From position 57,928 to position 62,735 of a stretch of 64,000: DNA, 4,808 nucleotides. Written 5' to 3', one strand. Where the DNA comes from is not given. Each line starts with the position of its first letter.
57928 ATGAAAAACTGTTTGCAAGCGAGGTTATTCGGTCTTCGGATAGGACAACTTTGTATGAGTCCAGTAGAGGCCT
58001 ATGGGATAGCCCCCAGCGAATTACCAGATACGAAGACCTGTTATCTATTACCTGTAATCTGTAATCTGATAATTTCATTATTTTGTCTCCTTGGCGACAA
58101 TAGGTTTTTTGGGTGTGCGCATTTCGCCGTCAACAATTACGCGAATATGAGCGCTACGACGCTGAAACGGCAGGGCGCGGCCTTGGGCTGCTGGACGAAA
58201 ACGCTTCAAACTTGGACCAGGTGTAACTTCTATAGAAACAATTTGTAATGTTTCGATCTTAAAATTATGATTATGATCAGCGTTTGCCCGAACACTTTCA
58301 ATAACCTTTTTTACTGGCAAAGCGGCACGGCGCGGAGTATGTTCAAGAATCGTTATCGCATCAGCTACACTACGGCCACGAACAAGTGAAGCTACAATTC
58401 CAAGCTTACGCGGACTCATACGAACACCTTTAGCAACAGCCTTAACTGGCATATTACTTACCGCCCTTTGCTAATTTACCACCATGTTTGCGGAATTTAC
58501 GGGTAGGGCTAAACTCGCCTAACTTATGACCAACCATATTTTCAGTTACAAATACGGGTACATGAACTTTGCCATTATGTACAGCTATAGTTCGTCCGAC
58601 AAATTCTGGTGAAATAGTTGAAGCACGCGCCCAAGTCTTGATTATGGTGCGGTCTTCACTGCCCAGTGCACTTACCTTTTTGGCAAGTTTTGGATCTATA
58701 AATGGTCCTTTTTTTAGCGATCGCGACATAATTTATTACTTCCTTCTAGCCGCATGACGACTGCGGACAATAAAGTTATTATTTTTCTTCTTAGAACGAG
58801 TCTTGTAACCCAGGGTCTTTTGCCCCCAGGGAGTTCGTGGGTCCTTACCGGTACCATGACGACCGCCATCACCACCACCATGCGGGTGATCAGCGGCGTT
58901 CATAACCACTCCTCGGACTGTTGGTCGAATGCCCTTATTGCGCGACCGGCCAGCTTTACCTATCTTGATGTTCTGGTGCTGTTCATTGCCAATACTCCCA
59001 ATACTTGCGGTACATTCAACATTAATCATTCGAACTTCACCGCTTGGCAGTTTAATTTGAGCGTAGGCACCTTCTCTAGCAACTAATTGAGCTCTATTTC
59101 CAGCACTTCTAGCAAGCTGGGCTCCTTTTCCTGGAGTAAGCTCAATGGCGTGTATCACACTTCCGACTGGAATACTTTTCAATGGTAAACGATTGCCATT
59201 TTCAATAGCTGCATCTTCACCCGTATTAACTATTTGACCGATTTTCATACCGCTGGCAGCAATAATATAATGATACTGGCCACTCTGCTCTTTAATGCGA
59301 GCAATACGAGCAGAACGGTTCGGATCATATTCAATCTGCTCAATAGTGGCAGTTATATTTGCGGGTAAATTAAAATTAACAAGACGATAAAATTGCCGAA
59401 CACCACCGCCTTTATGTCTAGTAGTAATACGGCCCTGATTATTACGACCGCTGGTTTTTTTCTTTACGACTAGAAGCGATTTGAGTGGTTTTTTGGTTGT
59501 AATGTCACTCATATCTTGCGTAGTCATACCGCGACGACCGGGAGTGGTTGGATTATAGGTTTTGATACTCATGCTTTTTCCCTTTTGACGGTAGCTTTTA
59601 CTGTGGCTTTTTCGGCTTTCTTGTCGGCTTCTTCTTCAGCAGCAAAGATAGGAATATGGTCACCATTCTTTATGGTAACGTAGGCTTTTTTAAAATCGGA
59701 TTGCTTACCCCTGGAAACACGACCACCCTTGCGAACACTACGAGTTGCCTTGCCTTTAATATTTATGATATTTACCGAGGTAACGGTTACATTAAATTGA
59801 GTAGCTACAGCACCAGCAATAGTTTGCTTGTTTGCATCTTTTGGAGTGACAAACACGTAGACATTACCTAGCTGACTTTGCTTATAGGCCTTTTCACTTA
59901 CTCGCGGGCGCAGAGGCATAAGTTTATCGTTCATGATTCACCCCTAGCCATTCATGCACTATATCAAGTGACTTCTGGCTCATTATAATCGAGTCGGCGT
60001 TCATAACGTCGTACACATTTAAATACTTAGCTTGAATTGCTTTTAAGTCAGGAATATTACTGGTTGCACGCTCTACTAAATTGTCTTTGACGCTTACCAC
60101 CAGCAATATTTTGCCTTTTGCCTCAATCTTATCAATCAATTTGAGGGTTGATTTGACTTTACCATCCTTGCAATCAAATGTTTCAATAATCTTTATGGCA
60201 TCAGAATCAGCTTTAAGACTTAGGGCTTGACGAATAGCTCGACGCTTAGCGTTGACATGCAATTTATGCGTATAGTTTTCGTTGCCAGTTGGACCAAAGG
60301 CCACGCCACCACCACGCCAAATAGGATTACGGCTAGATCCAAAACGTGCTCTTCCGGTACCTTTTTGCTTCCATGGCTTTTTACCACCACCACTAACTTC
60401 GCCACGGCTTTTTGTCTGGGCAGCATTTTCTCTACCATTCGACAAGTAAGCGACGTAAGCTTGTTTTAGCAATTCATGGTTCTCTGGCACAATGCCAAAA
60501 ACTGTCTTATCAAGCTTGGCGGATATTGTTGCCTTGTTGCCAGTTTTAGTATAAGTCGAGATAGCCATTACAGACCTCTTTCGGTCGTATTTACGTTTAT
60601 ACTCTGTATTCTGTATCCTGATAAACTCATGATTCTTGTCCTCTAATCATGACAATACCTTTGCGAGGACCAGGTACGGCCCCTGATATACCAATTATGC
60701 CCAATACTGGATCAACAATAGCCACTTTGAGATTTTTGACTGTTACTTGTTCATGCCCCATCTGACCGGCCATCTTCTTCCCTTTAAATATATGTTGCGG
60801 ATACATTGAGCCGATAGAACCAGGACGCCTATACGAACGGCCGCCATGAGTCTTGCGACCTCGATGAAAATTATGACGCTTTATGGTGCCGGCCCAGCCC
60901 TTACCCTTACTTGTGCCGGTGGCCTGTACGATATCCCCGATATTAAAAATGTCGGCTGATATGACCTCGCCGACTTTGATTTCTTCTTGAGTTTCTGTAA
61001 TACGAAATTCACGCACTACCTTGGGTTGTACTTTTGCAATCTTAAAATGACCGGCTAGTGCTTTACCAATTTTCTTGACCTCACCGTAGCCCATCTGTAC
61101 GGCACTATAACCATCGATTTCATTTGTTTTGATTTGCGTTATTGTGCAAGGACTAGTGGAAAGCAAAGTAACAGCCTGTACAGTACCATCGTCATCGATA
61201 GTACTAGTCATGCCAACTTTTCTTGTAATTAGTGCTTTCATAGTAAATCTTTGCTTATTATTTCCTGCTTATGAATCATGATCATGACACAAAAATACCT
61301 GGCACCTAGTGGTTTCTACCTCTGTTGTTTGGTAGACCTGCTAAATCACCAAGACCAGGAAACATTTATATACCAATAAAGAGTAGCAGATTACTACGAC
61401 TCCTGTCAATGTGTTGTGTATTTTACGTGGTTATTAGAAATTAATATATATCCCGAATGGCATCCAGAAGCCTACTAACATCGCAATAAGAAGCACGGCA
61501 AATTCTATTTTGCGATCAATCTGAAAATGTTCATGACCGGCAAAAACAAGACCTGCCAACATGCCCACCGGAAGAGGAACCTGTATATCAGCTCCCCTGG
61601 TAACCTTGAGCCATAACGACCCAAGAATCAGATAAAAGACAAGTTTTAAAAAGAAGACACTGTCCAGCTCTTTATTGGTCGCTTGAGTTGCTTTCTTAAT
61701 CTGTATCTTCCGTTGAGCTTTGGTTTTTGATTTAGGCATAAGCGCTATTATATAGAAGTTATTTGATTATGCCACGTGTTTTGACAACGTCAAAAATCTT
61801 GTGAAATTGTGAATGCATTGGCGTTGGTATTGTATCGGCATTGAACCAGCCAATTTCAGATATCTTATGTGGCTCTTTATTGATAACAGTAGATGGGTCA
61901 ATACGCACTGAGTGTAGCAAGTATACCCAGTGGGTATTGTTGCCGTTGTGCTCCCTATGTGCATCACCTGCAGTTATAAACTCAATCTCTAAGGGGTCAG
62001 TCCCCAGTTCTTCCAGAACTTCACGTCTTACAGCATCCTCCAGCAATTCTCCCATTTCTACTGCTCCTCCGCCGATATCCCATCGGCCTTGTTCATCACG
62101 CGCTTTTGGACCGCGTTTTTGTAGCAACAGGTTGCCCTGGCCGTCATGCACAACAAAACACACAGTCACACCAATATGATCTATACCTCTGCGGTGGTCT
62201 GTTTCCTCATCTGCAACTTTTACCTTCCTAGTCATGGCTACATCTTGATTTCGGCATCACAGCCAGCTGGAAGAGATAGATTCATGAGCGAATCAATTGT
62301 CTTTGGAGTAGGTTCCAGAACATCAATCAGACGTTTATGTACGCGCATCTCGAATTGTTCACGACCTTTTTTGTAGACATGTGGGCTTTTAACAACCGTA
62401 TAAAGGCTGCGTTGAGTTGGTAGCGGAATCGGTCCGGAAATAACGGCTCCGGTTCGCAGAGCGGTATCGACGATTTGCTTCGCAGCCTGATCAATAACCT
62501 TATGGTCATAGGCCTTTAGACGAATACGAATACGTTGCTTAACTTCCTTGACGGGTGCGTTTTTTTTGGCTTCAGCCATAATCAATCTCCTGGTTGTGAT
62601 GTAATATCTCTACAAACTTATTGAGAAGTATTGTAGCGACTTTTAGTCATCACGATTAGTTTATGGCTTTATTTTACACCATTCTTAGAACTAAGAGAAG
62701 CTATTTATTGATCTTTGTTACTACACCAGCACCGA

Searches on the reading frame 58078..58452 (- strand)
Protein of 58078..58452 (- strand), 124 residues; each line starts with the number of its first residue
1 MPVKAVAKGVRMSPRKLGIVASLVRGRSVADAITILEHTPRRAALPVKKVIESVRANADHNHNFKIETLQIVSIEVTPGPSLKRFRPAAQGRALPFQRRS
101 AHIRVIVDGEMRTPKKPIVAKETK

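Call 21: find_encoding_contigs(protein=window:58078-58452:-, flank=3000, max_places=10)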
Protein window:58078-58452:- (124 aa): 7 contigs read that carry it; 4 places shown.
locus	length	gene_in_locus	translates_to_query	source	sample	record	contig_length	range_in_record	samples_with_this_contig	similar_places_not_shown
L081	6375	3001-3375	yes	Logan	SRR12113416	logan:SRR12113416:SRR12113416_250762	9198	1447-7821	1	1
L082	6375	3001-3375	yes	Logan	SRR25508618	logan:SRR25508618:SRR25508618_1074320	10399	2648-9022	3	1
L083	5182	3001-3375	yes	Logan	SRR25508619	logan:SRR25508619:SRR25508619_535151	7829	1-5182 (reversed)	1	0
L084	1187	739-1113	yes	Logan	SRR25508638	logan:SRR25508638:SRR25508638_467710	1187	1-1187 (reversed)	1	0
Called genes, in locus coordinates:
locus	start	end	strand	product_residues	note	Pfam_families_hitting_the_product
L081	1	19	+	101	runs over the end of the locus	-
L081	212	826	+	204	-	PF00297:Ribosomal_L3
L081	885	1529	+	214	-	PF00573:Ribosomal_L4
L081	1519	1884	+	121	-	PF00276:Ribosomal_L23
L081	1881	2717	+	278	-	PF00181:Ribosomal_L2_N, PF03947:Ribosomal_L2_C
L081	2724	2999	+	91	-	PF00203:Ribosomal_S19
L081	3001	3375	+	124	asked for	PF00237:Ribosomal_L22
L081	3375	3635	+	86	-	-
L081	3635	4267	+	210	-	PF07650:KH_2, PF00189:Ribosomal_S3_C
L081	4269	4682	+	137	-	PF00252:Ribosomal_L16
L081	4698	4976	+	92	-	PF00831:Ribosomal_L29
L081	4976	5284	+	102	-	PF00366:Ribosomal_S17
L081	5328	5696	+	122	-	PF00238:Ribosomal_L14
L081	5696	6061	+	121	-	PF00467:KOW, PF17136:ribosomal_L24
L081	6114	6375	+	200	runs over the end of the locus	PF00281:Ribosomal_L5, PF00673:Ribosomal_L5_C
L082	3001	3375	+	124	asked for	PF00237:Ribosomal_L22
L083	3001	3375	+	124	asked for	PF00237:Ribosomal_L22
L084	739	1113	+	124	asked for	PF00237:Ribosomal_L22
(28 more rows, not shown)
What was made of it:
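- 57818..58078 (-): 86-codon bridging (relay) ORF. Its ATG overlaps the rplV stop (TAATG) and its TAA overlaps the rpsC ATG (TAATG). Residues about 28-77 are read from the duplication plus the MITE. Gene callers call it as a gene on four independent contigs (call 21).
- It is called as a gene on every contig of this species (call 21).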

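Call 26: find_homologous_proteins(query=window:58078-58452:-, max_evalue=1e-30)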
Query window:58078-58452:- (124 aa): 4550 proteins with E <= 1e-30 among 5153 candidates; the best 120 are listed.
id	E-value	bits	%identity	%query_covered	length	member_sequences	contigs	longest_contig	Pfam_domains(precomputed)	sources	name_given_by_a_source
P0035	3.9e-71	254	100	100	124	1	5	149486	PF00237.25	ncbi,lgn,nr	ncbi:50S ribosomal protein L22 [Candidatus Saccharibacteria bacterium]|nr:50S ribosomal protein L22 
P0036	7.8e-56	205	80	100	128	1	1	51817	PF00237.25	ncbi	-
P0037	8.9e-56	205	83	90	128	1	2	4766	PF00237.25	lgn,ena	-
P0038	1.1e-55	205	80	96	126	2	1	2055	PF00237.25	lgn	-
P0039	1.3e-55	204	79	90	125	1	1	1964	PF00237.25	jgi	jgi:large subunit ribosomal protein L22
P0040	1.7e-55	204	80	94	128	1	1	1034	PF00237.25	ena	-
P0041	1.7e-55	204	79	98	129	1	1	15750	PF00237.25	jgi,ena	-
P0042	2.0e-55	204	78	99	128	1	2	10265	PF00237.25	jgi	jgi:large subunit ribosomal protein L22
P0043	2.0e-55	204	79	98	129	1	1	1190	PF00237.25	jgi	jgi:large subunit ribosomal protein L22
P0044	2.0e-55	204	81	90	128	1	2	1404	PF00237.25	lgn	-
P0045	2.1e-55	204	78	98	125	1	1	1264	PF00237.25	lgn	-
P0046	2.3e-55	204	80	90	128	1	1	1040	PF00237.25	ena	-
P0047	2.4e-55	203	79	98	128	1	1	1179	PF00237.25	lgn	-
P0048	2.9e-55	203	78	98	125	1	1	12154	PF00237.25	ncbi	-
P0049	2.9e-55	203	79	96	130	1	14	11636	PF00237.25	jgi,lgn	jgi:large subunit ribosomal protein L22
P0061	7.5e-55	202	80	94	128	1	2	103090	PF00237.25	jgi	jgi:large subunit ribosomal protein L22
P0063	1.6e-54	201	77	100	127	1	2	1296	PF00237.25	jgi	jgi:large subunit ribosomal protein L22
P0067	2.6e-54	200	78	98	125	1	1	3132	PF00237.25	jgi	jgi:large subunit ribosomal protein L22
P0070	2.7e-54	200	79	90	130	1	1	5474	PF00237.25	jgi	jgi:large subunit ribosomal protein L22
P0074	3.1e-54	200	78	98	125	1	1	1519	PF00237.25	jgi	jgi:large subunit ribosomal protein L22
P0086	5.5e-54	199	75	100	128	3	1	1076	PF00237.25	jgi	jgi:large subunit ribosomal protein L22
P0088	5.9e-54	199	75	98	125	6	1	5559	PF00237.25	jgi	jgi:large subunit ribosomal protein L22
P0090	7.1e-54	199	78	98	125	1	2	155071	PF00237.25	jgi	jgi:large subunit ribosomal protein L22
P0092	8.6e-54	198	78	94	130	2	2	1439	PF00237.25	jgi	jgi:large subunit ribosomal protein L22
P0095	9.0e-54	198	79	98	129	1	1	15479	PF00237.25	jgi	jgi:large subunit ribosomal protein L22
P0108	1.8e-53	197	77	100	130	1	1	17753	PF00237.25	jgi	jgi:large subunit ribosomal protein L22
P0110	2.0e-53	197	81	91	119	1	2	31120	PF00237.25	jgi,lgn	jgi:large subunit ribosomal protein L22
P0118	2.8e-53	197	74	100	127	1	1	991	PF00237.25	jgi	jgi:large subunit ribosomal protein L22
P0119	3.1e-53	197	74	100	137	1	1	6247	PF00237.25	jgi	jgi:large subunit ribosomal protein L22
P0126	4.2e-53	196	79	90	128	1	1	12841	PF00237.25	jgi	jgi:large subunit ribosomal protein L22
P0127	4.3e-53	196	78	94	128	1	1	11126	PF00237.25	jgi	jgi:large subunit ribosomal protein L22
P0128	4.5e-53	196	78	94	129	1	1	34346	PF00237.25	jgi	jgi:large subunit ribosomal protein L22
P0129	4.5e-53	196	76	98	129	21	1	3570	PF00237.25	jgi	jgi:large subunit ribosomal protein L22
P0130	4.6e-53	196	79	90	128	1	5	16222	PF00237.25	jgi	jgi:large subunit ribosomal protein L22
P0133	4.8e-53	196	79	98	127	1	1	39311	PF00237.25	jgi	jgi:large subunit ribosomal protein L22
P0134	5.0e-53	196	79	90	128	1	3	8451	PF00237.25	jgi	jgi:large subunit ribosomal protein L22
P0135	5.4e-53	196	75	100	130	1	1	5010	PF00237.25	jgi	jgi:large subunit ribosomal protein L22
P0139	7.1e-53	196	78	90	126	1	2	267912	PF00237.25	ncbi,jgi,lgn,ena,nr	ncbi:MAG TPA: 50S ribosomal protein L22 [Verrucomicrobiae bacterium]|nr:50S ribosomal protein L22 [V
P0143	8.8e-53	195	79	94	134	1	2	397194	PF00237.25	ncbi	ncbi:MAG: 50S ribosomal protein L22 [Candidatus Saccharimonadales bacterium]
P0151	1.1e-52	195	79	94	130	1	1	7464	PF00237.25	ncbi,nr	ncbi:MAG TPA: 50S ribosomal protein L22 [Candidatus Limnocylindrales bacterium]|nr:50S ribosomal pro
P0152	1.1e-52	195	74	100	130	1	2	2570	PF00237.25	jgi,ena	jgi:large subunit ribosomal protein L22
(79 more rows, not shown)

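Call 27: find_encoding_contigs(protein=P0036, flank=1500, max_places=2)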
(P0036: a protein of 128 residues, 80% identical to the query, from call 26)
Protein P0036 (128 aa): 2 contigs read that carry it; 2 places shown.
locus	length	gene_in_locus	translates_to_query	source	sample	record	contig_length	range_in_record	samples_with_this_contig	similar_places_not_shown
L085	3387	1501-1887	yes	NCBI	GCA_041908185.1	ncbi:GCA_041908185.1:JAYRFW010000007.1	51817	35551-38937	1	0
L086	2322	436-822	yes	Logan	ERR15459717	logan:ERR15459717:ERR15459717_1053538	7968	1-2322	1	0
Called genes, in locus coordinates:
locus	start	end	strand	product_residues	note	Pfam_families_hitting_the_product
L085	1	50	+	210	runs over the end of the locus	PF00573:Ribosomal_L4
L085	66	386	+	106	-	PF00276:Ribosomal_L23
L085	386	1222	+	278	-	PF00181:Ribosomal_L2_N, PF03947:Ribosomal_L2_C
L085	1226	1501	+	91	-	PF00203:Ribosomal_S19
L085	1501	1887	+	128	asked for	PF00237:Ribosomal_L22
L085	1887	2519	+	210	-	PF07650:KH_2, PF00189:Ribosomal_S3_C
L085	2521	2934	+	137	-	PF00252:Ribosomal_L16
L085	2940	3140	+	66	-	PF00831:Ribosomal_L29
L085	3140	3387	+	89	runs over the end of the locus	PF00366:Ribosomal_S17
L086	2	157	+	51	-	?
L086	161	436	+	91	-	PF00203:Ribosomal_S19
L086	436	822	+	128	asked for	PF00237:Ribosomal_L22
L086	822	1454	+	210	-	PF07650:KH_2, PF00189:Ribosomal_S3_C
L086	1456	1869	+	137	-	PF00252:Ribosomal_L16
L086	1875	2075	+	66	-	PF00831:Ribosomal_L29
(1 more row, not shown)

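Call 28: find_encoding_contigs(protein=P0037, flank=1500, max_places=2)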
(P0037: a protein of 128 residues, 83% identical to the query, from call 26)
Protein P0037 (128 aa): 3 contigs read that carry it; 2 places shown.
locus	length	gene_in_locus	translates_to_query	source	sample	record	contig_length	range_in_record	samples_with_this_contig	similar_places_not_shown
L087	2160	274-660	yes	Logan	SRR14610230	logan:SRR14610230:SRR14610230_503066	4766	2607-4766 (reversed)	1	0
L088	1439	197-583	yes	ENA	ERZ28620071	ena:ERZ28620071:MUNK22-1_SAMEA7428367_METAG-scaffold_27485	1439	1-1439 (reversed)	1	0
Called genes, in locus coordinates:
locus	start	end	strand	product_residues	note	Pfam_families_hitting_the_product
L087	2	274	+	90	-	?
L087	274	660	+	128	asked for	PF00237:Ribosomal_L22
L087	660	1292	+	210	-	PF07650:KH_2, PF00189:Ribosomal_S3_C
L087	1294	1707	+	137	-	PF00252:Ribosomal_L16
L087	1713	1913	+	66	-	PF00831:Ribosomal_L29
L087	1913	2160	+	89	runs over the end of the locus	PF00366:Ribosomal_S17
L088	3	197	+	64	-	?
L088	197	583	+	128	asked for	PF00237:Ribosomal_L22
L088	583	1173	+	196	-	-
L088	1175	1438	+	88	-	?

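Call 29: find_encoding_contigs(protein=P0041, flank=1500, max_places=2)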
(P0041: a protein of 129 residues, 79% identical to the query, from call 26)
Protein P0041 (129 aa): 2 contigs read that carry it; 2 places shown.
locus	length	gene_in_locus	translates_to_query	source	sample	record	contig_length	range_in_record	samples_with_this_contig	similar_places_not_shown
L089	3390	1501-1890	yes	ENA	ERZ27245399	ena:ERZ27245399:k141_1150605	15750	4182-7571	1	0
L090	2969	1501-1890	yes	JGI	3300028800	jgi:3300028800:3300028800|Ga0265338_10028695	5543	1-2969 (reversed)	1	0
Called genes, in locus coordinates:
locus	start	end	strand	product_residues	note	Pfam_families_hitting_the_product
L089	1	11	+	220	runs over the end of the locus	PF00573:Ribosomal_L4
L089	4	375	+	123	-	PF00276:Ribosomal_L23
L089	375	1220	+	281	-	PF00181:Ribosomal_L2_N, PF03947:Ribosomal_L2_C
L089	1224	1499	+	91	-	PF00203:Ribosomal_S19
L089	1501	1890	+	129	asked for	PF00237:Ribosomal_L22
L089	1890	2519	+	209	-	PF07650:KH_2, PF00189:Ribosomal_S3_C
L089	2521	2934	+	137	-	PF00252:Ribosomal_L16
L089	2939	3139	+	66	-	PF00831:Ribosomal_L29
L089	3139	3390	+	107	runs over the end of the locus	PF00366:Ribosomal_S17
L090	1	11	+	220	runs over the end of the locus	PF00573:Ribosomal_L4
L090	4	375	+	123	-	PF00276:Ribosomal_L23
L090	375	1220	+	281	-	PF00181:Ribosomal_L2_N, PF03947:Ribosomal_L2_C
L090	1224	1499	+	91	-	PF00203:Ribosomal_S19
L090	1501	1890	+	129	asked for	PF00237:Ribosomal_L22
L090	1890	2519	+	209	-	PF05316:VAR1 (weak), PF07650:KH_2, PF00189:Ribosomal_S3_C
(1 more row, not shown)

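Call 30: find_encoding_contigs(protein=P0061, flank=1500, max_places=2)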
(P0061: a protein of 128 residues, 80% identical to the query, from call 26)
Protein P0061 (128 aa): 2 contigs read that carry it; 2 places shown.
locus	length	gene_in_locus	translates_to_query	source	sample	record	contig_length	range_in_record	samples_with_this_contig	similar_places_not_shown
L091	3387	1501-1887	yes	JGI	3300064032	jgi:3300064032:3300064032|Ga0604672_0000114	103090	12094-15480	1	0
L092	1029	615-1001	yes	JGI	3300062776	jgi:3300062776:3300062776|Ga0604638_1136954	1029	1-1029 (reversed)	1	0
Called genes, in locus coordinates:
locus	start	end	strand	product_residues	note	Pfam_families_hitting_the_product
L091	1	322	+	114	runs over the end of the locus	PF00276:Ribosomal_L23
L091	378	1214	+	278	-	PF00181:Ribosomal_L2_N, PF03947:Ribosomal_L2_C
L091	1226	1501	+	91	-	PF00203:Ribosomal_S19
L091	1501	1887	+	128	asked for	PF00237:Ribosomal_L22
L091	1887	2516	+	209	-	PF07650:KH_2, PF00189:Ribosomal_S3_C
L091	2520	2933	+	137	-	PF00252:Ribosomal_L16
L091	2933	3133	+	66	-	PF00831:Ribosomal_L29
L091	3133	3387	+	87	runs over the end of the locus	PF00366:Ribosomal_S17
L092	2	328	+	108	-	?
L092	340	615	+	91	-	PF00203:Ribosomal_S19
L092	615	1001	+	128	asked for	PF00237:Ribosomal_L22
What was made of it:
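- Checked: The closest L22 relatives (80-83% identity) also have the 1-nt overlap (calls 27-30).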

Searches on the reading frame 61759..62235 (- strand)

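Call 55: search_protein_families(library=pfam, proteins=[window:61759-62235:-], max_evalue=0.001)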
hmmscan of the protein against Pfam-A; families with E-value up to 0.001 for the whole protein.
window:61759-62235:- (158 aa): 2 families
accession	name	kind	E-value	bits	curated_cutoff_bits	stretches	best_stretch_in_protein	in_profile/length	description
PF00293.34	NUDIX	-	1e-20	74.5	21.1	1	23-143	4-126/134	NUDIX domain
PF14815.12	NUDIX_4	-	8.6e-05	22.7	35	1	26-148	2-111/113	NUDIX domain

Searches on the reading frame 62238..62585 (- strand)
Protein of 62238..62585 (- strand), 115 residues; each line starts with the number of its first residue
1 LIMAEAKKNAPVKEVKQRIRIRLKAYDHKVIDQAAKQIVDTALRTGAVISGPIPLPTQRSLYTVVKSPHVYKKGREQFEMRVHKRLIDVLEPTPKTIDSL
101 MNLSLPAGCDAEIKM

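Call 55: search_protein_families(library=pfam, proteins=[window:62238-62585:-], max_evalue=0.001)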
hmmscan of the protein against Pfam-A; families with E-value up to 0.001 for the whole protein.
window:62238-62585:- (115 aa): 1 family
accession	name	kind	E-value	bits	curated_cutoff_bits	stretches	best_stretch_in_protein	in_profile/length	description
PF00338.27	Ribosomal_S10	-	1.9e-35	121.5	21.2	1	20-114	1-98/98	Ribosomal protein S10p/S20e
